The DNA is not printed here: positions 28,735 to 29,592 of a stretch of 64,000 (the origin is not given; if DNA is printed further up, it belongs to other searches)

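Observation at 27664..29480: Identical 13-nt motif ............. upstream of the ECF sigma gene and upstream of the next operon: a putative two-promoter ECF regulon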

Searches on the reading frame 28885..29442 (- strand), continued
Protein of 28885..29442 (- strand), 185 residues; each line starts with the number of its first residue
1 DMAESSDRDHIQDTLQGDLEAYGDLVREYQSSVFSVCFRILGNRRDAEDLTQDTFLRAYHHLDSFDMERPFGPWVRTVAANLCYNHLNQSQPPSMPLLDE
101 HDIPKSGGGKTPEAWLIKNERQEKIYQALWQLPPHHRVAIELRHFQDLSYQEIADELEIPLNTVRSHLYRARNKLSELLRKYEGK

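Call 35: find_encoding_contigs(protein=P0078, flank=8000, max_places=2)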
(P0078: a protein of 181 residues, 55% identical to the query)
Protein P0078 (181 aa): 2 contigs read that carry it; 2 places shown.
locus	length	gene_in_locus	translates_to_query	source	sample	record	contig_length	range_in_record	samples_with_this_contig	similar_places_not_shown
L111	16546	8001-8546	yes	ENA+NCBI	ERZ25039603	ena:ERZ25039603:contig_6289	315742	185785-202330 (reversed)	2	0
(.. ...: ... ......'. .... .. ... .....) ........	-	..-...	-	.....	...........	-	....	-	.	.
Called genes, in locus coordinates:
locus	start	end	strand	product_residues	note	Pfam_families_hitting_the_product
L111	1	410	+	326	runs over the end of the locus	PF00480:ROK, PF01869:BcrAD_BadFG (faint)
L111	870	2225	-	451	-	PF02085:Cytochrom_CIII (weak), PF14522:Cytochrome_C7 (faint), PF14537:Cytochrom_c3_2 (weak)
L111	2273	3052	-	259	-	-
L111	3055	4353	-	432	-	PF07992:Pyr_redox_2, PF13738:Pyr_redox_3 (weak), PF00070:Pyr_redox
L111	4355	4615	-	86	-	PF12838:Fer4_7 (faint), PF13746:Fer4_18 (weak), PF13484:Fer4_16 (faint), PF13534:Fer4_17 (faint), PF00037:Fer4 (faint), PF12837:Fer4_6 (faint), PF13237:Fer4_10, PF13187:Fer4_9 (weak)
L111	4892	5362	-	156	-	-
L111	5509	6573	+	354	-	PF26549:Tricorn_N, PF07676:PD40 (weak), PF26550:Tricorn_2nd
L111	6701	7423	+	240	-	-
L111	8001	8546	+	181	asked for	PF07638:Sigma70_ECF, PF04542:Sigma70_r2, PF08281:Sigma70_r4_2, PF04545:Sigma70_r4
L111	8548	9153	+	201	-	PF13490:zf-HC2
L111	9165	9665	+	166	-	-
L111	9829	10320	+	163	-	-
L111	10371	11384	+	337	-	PF27245:AF_0692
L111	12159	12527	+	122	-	PF03733:YccF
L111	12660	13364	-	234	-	PF13085:Fer2_3, PF13237:Fer4_10, PF12838:Fer4_7 (weak), PF13183:Fer4_8, PF13534:Fer4_17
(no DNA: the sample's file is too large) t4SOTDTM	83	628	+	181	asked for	PF07638:Sigma70_ECF, PF04542:Sigma70_r2, PF08281:Sigma70_r4_2, PF04545:Sigma70_r4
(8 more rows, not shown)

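Call 43: search_protein_families(library=pfam, proteins=[L107:9862-10368:+, L107:10361-11875:+, L107:12922-14184:+], max_evalue=0.001)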
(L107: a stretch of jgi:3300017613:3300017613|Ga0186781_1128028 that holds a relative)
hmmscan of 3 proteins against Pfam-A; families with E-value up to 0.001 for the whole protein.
L107:9862-10368:+ (168 aa): 0 families

L107:10361-11875:+ (504 aa): 1 family
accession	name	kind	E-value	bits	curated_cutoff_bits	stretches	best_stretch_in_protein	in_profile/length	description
PF08811.16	DUF1800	-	2e-125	419.7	26.1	1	54-503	2-419/419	Protein of unknown function (DUF1800)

L107:12922-14184:+ (420 aa): 1 family
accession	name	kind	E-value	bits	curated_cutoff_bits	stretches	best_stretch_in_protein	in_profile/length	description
PF07394.17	DUF1501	-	3.9e-29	102.4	27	1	48-388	3-359/390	Protein of unknown function (DUF1501)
